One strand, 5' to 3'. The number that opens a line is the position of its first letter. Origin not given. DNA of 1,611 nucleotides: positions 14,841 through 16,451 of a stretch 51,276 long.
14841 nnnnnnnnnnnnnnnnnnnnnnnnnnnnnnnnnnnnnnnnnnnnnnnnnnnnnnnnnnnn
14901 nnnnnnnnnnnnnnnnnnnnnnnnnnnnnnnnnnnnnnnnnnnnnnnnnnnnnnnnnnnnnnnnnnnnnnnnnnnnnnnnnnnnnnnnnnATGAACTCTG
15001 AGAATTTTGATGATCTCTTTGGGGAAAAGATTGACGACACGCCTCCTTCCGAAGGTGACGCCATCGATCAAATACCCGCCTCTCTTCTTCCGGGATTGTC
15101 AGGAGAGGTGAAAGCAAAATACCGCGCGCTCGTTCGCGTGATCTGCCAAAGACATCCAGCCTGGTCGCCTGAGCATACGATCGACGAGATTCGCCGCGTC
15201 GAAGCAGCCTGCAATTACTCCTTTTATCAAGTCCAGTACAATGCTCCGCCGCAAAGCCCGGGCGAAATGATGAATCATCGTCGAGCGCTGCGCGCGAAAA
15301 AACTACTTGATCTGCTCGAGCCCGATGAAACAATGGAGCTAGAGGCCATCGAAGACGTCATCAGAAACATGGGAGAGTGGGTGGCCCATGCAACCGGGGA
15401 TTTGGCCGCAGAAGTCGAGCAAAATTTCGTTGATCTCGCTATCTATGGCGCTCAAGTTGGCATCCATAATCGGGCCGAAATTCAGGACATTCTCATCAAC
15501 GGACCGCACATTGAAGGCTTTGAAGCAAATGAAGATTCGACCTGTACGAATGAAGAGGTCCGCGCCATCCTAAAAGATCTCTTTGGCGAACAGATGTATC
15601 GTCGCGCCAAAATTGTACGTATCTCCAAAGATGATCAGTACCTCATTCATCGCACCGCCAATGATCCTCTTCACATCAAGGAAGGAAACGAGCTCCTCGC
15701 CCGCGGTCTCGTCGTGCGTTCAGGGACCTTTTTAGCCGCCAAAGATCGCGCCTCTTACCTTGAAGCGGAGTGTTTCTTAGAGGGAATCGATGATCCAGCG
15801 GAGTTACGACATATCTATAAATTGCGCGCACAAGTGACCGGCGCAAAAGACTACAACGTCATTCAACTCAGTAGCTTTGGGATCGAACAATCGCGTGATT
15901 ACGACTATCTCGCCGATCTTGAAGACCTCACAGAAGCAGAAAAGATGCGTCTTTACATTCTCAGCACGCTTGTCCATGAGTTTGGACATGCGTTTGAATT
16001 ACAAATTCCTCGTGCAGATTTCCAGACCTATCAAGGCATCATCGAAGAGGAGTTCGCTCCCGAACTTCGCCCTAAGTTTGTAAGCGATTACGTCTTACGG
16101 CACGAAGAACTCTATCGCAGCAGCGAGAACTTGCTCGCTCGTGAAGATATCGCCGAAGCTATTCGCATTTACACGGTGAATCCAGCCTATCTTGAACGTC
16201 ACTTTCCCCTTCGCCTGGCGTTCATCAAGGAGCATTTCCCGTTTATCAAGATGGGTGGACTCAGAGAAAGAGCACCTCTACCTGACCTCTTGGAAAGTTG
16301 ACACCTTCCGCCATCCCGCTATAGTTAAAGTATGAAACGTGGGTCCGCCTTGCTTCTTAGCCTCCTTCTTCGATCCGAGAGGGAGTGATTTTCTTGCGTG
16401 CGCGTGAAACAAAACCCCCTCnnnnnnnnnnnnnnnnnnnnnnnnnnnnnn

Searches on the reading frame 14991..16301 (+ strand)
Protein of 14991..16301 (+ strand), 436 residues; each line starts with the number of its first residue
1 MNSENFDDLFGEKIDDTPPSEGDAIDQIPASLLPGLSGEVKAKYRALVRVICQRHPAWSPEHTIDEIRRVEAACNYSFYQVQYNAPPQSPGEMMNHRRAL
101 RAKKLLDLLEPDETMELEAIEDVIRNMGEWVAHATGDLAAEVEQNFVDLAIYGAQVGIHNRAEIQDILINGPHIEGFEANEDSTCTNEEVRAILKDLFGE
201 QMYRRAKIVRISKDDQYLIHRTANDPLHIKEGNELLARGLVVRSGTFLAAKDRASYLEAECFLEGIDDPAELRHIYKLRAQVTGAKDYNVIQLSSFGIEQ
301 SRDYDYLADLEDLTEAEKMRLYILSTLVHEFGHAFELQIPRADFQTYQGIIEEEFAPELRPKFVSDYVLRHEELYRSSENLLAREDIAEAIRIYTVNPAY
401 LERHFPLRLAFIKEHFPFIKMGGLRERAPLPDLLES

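Call 3: search_protein_families(library=pfam, proteins=[window:14991-16301:+], max_evalue=0.01)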
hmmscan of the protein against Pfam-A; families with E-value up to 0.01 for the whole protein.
window:14991-16301:+ (436 aa): 0 families

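Call 4: search_protein_families(library=ncbifam, proteins=[window:14991-16301:+], max_evalue=0.01)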
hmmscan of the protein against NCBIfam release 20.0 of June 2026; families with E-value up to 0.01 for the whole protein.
window:14991-16301:+ (436 aa): 0 families

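Call 5: search_protein_families(library=padloc, proteins=[window:14991-16301:+], max_evalue=0.01)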
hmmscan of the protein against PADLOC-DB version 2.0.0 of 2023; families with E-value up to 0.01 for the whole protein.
window:14991-16301:+ (436 aa): 0 families

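Call 7: find_homologous_proteins(query=window:14991-16301:+)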
Query window:14991-16301:+ (436 aa): 3 proteins with E <= 0.001 among 8000 candidates.
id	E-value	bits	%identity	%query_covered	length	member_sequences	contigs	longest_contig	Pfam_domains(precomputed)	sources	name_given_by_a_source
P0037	8.5e-223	758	79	98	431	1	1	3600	-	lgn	-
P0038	2.7e-184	631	67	97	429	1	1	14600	-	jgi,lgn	jgi:hypothetical protein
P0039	2.2e-117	411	49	97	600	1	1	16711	-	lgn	-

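Call 10: find_encoding_contigs(protein=P0038, flank=8000, max_places=2)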
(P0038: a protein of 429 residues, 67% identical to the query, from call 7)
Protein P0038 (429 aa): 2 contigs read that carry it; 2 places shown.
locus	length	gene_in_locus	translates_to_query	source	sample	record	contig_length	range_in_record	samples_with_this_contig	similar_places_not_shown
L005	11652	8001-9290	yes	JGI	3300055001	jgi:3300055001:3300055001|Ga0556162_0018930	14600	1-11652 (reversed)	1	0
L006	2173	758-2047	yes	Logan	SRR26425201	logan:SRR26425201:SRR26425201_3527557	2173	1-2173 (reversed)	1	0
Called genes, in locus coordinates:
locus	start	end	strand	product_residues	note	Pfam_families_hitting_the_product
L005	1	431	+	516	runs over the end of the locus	PF01476:LysM, PF23446:LysM1_NFP_LYK (faint), PF23473:LysM3_LYK4_5 (weak), PF01476:LysM, PF01551:Peptidase_M23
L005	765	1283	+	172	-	-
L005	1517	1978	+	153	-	PF00583:Acetyltransf_1, PF13673:Acetyltransf_10, PF13508:Acetyltransf_7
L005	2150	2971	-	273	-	PF13649:Methyltransf_25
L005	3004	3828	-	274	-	-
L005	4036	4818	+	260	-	PF01978:TrmB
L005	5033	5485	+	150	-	PF00293:NUDIX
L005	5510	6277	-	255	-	PF01978:TrmB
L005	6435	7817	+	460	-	PF04055:Radical_SAM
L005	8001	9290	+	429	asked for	-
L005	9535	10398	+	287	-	-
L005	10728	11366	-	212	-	PF01712:dNK, PF13238:AAA_18 (weak)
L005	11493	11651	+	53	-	?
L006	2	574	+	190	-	?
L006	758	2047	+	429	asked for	-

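Call 11: find_encoding_contigs(protein=P0039, flank=8000, max_places=2)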
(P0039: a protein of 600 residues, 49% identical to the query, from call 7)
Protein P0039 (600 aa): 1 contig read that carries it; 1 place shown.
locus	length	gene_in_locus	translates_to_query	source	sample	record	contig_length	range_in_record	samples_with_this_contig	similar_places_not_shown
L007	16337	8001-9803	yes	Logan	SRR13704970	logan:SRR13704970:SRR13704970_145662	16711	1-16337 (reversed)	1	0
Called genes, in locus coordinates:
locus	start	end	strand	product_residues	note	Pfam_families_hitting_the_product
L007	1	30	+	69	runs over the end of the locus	-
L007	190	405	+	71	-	-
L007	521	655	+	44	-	-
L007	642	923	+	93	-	-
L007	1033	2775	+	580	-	PF19077:Big_13 (faint), PF16403:Bact_surface_Ig-like, PF01471:PG_binding_1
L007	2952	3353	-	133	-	-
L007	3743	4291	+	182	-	PF04542:Sigma70_r2, PF08281:Sigma70_r4_2, PF04545:Sigma70_r4 (weak), PF13384:HTH_23 (faint)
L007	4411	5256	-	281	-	PF00069:Pkinase, PF07714:PK_Tyr_Ser-Thr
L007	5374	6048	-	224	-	-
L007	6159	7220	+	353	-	PF00814:TsaD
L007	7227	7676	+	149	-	PF02367:TsaE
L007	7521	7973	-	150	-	-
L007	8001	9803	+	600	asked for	-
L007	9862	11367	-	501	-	PF07992:Pyr_redox_2 (faint), PF00890:FAD_binding_2 (weak), PF01266:DAO, PF01494:FAD_binding_3 (weak), PF03486:HI0933_like (faint), PF13450:NAD_binding_8, PF01593:Amino_oxidase (faint), PF00355:Rieske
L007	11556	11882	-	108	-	-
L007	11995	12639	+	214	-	-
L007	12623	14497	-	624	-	PF05157:MshEN (weak), PF00437:T2SSE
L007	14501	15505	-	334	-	-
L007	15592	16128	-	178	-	-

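Call 23: search_solved_structures(query=A2, max_evalue=10, show_alignments=4)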
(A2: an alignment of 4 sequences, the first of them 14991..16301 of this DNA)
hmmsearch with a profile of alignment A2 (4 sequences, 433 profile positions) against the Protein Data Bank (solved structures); distinct sequences matched with E-value up to 10: 3.
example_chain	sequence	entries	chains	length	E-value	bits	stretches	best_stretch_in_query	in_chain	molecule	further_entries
6fan_A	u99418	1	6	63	0.47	12.4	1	166-221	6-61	CooT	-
5lcx_A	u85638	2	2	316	0.63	12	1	145-197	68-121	(-)-isopiperitenone reductase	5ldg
5l4s_A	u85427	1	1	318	0.64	12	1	145-197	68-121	(-)-isopiperitenone reductase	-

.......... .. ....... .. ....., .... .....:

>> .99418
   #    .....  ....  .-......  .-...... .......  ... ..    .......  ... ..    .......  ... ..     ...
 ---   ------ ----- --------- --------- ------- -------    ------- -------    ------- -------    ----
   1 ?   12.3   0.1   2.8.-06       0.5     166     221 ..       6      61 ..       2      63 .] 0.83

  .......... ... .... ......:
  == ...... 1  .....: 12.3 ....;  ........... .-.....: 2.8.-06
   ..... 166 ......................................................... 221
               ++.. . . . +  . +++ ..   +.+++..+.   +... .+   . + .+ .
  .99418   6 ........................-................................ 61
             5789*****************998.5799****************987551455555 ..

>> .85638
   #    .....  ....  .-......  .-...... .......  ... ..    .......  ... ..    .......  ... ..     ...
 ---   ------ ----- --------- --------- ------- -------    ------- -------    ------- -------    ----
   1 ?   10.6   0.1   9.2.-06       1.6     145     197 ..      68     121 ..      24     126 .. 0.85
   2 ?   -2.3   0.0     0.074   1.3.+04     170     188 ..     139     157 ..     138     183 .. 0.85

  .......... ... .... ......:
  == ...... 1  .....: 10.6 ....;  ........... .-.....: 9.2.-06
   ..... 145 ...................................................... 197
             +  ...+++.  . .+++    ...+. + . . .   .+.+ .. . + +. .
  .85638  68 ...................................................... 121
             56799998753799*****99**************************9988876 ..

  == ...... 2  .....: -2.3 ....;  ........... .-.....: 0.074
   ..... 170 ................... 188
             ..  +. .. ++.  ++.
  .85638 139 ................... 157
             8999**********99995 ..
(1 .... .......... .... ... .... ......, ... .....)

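Call 33: search_protein_representatives(alignment_id=A2)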
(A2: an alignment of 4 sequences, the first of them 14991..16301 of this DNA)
Query: 4 sequences, 433 profile positions. Proteins with E-value up to 0.001 (for the whole library): 112; up to 1e-10: 64; up to 1e-30: 43. The best 112 are listed.
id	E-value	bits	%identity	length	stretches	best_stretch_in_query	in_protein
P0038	3.7e-243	823.4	-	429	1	1-428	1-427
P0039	5.4e-230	780.1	-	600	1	1-433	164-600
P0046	4.8e-104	365.0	-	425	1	39-431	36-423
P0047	7.3e-94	331.5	-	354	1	90-427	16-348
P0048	7.2e-88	311.7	-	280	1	162-429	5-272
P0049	5.3e-86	305.6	-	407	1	41-427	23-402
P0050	2.1e-85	303.6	-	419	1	34-423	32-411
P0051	8.6e-85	301.6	-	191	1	140-307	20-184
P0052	6.8e-83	295.3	-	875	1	38-428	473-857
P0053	1.5e-81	290.8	-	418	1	38-428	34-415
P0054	1.9e-75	270.8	-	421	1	37-426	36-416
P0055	6.1e-75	269.1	-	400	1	86-425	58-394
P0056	5.3e-74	266.0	-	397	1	43-424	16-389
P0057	4.4e-73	263.0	-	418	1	17-427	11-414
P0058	9.4e-70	252.0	-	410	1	38-427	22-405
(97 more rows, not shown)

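Call 37: search_protein_families(library=pfam, alignment_id=A3, max_evalue=0.01)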
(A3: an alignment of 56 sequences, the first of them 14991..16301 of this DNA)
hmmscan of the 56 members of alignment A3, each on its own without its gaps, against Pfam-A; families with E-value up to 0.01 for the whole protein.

A. member 1, window:14991-16301:+ (436 aa): 0 families

B. families by the number of members that match (of 56 scanned): 8 families
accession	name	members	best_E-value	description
PF15890.11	Peptidase_Mx1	4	0.00054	Putative zinc-binding metallo-peptidase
PF17820.7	PDZ_6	1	5.7e-05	PDZ domain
PF07737.17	ATLF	1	0.00029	Anthrax toxin lethal factor, N- and C-terminal domain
PF12535.13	Nudix_N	1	0.00093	Hydrolase of X-linked nucleoside diphosphate N terminal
PF11123.14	DNA_Packaging_2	1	0.0048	DNA packaging protein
PF01966.28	HD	1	0.0073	HD domain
PF19234.4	DUF5887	1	0.0083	Family of unknown function (DUF5887)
PF21716.3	dnstrm_HI1420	1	0.0091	Probable addiction module antidote protein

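Call 38: search_solved_structures(query=A3, max_evalue=10, show_alignments=4)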
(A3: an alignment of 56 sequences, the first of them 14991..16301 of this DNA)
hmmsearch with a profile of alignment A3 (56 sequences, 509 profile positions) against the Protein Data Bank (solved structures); distinct sequences matched with E-value up to 10: 6.
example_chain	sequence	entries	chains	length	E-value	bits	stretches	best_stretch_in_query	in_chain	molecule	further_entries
2l0r_A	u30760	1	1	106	0.066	15.4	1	306-397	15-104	Lethal factor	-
5wme_A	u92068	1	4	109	0.23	13.7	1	78-145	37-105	Capsid assembly scaffolding protein,Myosin-7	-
9urd_A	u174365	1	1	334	0.69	12.1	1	300-375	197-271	Substrate import-associated zinc metallohydrolase lipoprotein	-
4ka8_A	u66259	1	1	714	0.88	11.7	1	72-133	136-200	Oligopeptidase A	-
4put_A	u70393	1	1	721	1.1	11.4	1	68-133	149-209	Cytosolic oligopeptidase A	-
6h9l_A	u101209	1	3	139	5.3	9.2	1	66-146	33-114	Uncharacterized protein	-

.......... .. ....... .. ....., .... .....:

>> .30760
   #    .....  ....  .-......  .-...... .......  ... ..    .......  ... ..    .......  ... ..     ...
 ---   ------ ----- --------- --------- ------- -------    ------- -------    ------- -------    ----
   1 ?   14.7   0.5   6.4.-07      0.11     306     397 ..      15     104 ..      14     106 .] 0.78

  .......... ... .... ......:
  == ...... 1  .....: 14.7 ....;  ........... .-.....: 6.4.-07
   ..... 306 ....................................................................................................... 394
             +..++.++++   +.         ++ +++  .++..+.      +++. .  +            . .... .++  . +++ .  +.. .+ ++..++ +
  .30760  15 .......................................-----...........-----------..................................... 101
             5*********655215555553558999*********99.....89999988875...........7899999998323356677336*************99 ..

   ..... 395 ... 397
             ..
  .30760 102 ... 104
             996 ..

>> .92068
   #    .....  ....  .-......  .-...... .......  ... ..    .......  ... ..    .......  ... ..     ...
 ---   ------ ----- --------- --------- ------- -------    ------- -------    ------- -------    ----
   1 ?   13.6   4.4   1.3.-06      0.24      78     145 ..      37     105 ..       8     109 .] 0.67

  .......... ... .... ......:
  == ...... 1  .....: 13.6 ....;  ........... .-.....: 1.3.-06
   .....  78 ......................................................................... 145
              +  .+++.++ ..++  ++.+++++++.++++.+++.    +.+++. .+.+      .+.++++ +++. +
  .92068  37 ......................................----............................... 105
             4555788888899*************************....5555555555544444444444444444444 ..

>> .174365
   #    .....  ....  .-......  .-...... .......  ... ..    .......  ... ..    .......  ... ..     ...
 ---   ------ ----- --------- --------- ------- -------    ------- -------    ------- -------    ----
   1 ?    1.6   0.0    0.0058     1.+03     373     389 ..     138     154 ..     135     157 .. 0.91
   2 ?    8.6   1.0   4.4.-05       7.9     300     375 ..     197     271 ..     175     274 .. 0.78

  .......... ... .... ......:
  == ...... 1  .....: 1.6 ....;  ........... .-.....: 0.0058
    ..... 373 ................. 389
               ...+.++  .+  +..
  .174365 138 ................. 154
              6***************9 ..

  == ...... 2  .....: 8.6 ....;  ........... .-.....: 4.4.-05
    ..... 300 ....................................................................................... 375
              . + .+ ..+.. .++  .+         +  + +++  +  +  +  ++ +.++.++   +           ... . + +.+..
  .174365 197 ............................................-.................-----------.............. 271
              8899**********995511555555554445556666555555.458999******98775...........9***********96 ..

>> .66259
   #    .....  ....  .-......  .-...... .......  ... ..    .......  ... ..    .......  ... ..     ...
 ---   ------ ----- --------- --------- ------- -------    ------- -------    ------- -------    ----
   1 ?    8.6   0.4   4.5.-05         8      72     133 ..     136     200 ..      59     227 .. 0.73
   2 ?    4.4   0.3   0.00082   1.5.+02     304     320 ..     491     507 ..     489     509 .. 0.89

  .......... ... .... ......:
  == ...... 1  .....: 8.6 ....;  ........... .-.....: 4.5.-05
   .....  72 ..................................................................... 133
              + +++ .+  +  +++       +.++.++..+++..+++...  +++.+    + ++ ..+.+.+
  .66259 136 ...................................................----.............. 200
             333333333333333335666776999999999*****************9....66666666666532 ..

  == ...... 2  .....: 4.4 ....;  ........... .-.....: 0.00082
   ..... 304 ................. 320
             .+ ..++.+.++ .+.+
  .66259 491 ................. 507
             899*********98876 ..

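Call 42: find_related_loci(query=A4, collection=metagenome_contigs, flank=8000)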
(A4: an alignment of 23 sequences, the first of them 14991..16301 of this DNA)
Query A4 (436 aa) in metagenome_contigs; peptide patterns used: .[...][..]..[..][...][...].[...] (x = any residue, [..] = any of these).
149 stretches matched a pattern; 7 encode a relative of the query (tblastn E <= 1e-3); 7 distinct loci.
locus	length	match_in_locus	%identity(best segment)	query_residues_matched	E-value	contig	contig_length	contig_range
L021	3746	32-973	39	106-426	2e-68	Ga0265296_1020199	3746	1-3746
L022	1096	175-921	35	168-419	5e-46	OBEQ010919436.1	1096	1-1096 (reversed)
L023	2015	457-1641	27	27-422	5e-43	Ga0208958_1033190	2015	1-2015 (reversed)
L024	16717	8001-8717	35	154-423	1e-41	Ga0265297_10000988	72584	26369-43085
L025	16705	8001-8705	32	158-423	1e-36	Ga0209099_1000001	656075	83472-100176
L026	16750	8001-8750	30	136-423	2e-34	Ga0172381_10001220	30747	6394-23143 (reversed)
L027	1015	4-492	40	262-424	3e-35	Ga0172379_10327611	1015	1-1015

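Call 49: search_protein_families(library=pfam, proteins=[L005:6435-7817:+, L005:5510-6277:-, L005:4036-4818:+, L005:3004-3828:-, L005:765-1283:+], max_evalue=0.001)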
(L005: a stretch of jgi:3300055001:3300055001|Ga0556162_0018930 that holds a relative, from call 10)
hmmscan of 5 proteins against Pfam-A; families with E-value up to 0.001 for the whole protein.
L005:6435-7817:+ (460 aa): 1 family
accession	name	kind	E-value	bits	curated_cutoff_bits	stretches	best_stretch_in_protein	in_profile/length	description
PF04055.27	Radical_SAM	-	8.8e-09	36.2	29.5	1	172-324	3-143/166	Radical SAM superfamily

L005:5510-6277:- (255 aa): 1 family
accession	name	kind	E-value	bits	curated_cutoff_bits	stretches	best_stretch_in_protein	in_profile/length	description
PF01978.25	TrmB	-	5.8e-18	64.9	25.6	1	7-69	1-63/68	Sugar-specific transcriptional regulator TrmB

L005:4036-4818:+ (260 aa): 1 family
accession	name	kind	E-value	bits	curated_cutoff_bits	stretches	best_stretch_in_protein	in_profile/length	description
PF01978.25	TrmB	-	6.7e-13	48.7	25.6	1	8-75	1-67/68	Sugar-specific transcriptional regulator TrmB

L005:3004-3828:- (274 aa): 0 families

L005:765-1283:+ (172 aa): 0 families

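Call 66: predict_structure(alignment_id=A4)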
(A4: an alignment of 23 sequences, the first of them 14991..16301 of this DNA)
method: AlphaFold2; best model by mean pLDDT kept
length: 436 residues; sequences in the alignment: 23
mean_pLDDT: 88.7   pTM: 0.84
mean pLDDT of the five models: 88.7, 88.6, 88.5, 88.3, 87.7
residues with pLDDT >= 90: 293; 70-90: 110; 50-70: 19; < 50: 14
segments of 3 or more residues with pLDDT < 50: 1-5, 7-9, 431-436
pLDDT, mean of each block of 10 residues (from residue 1): 44 59 77 83 93 94 95 91 84 95 96 96 96 96 95 92 95 91 83 95 93 92 80 95 91 94 91 83 91 87 89 90 94 94 97 89 89 87 97 97 97 97 79 43
secondary structure, 60 per line:
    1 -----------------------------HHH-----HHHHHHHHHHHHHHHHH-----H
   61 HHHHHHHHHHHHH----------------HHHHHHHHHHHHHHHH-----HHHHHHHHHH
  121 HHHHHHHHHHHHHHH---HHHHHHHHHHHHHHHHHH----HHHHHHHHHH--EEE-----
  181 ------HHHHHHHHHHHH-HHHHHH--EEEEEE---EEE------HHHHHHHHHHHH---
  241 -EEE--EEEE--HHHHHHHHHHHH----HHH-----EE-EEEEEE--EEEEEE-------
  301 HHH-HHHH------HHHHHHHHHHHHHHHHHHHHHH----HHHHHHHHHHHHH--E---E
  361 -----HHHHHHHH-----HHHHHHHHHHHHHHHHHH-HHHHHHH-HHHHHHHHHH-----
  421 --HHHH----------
elements in order: H38-54 H60-73 H90-105 H111-135 H139-156 H161-170 E173-175 H187-198 H200-205 E208-213 E217-219 H226-237 E242-244 E247-250 H253-264 E280-285 E288-293 H305-308 H315-336 H341-353 H366-373 H379-396 H398-404 H406-415 H423-426

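Call 68: fold_search(model_id=the predicted structure, library=pdb)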
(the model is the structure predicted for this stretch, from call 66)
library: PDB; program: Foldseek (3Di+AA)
matches with E <= 10: 51; with E <= 0.001: 0
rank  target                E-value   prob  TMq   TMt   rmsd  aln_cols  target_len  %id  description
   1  4l7a_B                3.4e-02  0.99  0.26  0.40   6.7       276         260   13  Crystal structure of a putative zinc-binding metallo-peptidase (BACCAC_01431) from Bacteroides caccae ATCC 43185 at 2. (released 2013-07-03)
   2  4l7a_A                7.2e-02  0.96  0.28  0.43   7.4       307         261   13  Crystal structure of a putative zinc-binding metallo-peptidase (BACCAC_01431) from Bacteroides caccae ATCC 43185 at 2. (released 2013-07-03)
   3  7x0a_D                3.9e-01  0.03  0.09  0.09  25.7       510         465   10  Cryo-EM structure of human TRiC-NPP state (released 2023-04-12)
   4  7x3j_D                6.9e-01  0.04  0.11  0.11  25.7       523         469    9  Cryo-EM structure of human TRiC-tubulin-S2 (released 2023-06-07)
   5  5da8_K                8.4e-01  0.04  0.11  0.11  20.9       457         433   10  Crystal structure of chaperonin GroEL from (released 2015-10-14)
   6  3izk_A                8.4e-01  0.02  0.10  0.09  24.9       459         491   10  Mm-cpn rls deltalid with ATP (released 2011-02-02)
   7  7x0a_G                1.0e+00  0.02  0.09  0.08  25.4       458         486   10  Cryo-EM structure of human TRiC-NPP state (released 2023-04-12)
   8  7x3u_G                1.2e+00  0.02  0.10  0.09  25.1       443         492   10  cryo-EM structure of human TRiC-ADP (released 2023-06-07)
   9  9cs6_D                1.3e+00  0.02  0.10  0.09  25.4       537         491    8  TRiC-ADP-S5 state is a conformation when TRiC incubated in 1 mM ADP (released 2025-01-22)
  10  6qb8_B                1.3e+00  0.02  0.10  0.09  24.0       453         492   11  Human CCT:mLST8 complex (released 2019-07-03)
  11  6nmg_A                1.8e+00  0.04  0.12  0.13  19.8       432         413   10  Crystal Structure of Rat Ric-8A G alpha binding domain (released 2019-06-26)
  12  7wz3_g                2.1e+00  0.01  0.09  0.09  25.9       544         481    9  Cryo-EM structure of human TRiC-tubulin-S1 state (released 2023-02-22)
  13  4v94_B                2.4e+00  0.02  0.09  0.08  23.0       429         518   10  Molecular architecture of the eukaryotic chaperonin TRiC/CCT derived by a combination of chemical crosslinking and mas (released 2014-07-09)
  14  7nvm_D                3.0e+00  0.01  0.09  0.08  25.5       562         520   12  Human TRiC complex in closed state with nanobody Nb18, actin and PhLP2A bound (released 2022-03-02)
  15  9e2s_H                3.3e+00  0.01  0.07  0.06  31.0       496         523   10  Apo TRiC in closed conformation (released 2025-10-08)
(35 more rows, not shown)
